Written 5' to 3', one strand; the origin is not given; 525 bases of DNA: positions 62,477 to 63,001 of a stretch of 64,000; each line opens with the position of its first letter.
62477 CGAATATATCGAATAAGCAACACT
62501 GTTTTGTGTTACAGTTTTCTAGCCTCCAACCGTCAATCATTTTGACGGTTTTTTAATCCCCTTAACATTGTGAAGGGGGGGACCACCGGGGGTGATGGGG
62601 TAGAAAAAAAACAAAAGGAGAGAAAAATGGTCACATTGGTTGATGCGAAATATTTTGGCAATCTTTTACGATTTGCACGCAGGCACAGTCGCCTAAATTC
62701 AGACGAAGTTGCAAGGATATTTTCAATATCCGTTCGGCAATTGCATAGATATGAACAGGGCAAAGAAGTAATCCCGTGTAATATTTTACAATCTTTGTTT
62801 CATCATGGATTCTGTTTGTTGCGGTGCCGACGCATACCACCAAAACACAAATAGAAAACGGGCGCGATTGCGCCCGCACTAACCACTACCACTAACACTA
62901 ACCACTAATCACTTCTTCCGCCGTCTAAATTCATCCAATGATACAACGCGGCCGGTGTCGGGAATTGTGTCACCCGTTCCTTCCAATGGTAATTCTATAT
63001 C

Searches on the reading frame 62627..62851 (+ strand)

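Call 54: search_protein_families(library=pfam, max_evalue=0.01, proteins=[window:62627-62851:+])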
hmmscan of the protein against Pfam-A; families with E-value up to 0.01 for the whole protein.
seq(75 aa): 4 families
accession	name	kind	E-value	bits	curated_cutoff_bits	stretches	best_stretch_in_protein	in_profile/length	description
PF12844.13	HTH_19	-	1.4e-05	25.3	30.2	1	11-50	1-40/64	Helix-turn-helix domain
PF13560.12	HTH_31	-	0.00023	21.8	27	1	10-48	2-40/64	Helix-turn-helix domain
PF00376.29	MerR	-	0.002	18.3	28.2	1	27-44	4-21/38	MerR family regulatory protein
PF15731.11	MqsA_antitoxin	-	0.0032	18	30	1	12-55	72-115/131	Antitoxin component of bacterial toxin-antitoxin system, MqsA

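Call 78: search_protein_families(library=phrogs, max_evalue=0.01, proteins=[window:62627-62851:+])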
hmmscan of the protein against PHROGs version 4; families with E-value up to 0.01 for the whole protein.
seq(75 aa): 3 families
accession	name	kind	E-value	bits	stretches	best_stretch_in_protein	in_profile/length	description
phrog_2439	-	transcription regulation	0.00026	21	1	7-58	5-56/367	transcriptional regulator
phrog_5119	-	unknown function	0.0041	17.9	1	10-51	54-95/152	-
phrog_147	-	transcription regulation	0.01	17.2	0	14-60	9-56/100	transcriptional regulator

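Call 79: search_protein_families(library=ncbifam, max_evalue=0.01, proteins=[window:62627-62851:+])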
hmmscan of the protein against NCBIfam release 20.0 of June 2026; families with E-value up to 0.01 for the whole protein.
seq(75 aa): 5 families
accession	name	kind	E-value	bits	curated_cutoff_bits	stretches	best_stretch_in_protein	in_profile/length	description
TIGR03830.1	CxxCG_CxxCG_HTH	subfamily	2.2e-05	24.3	61.8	1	5-50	61-106/127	type II TA system antitoxin MqsA family protein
NF040522.1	VC1465_fam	subfamily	0.0033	17.5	70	1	16-64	3-43/111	VC1465 family Xer recombination activation factor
TIGR03070.1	couple_hipB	subfamily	0.0035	17.3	71.65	1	10-49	3-42/58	type II toxin-antitoxin system Y4mF family antitoxin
NF041951.1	phage_RstR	subfamily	0.0064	16.8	80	1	10-47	3-40/108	RstR family transcriptional repressor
NF041575.1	antitoxPezA_Strep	equivalog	0.0087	16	290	1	11-56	3-48/158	type II toxin-antitoxin system antitoxin PezA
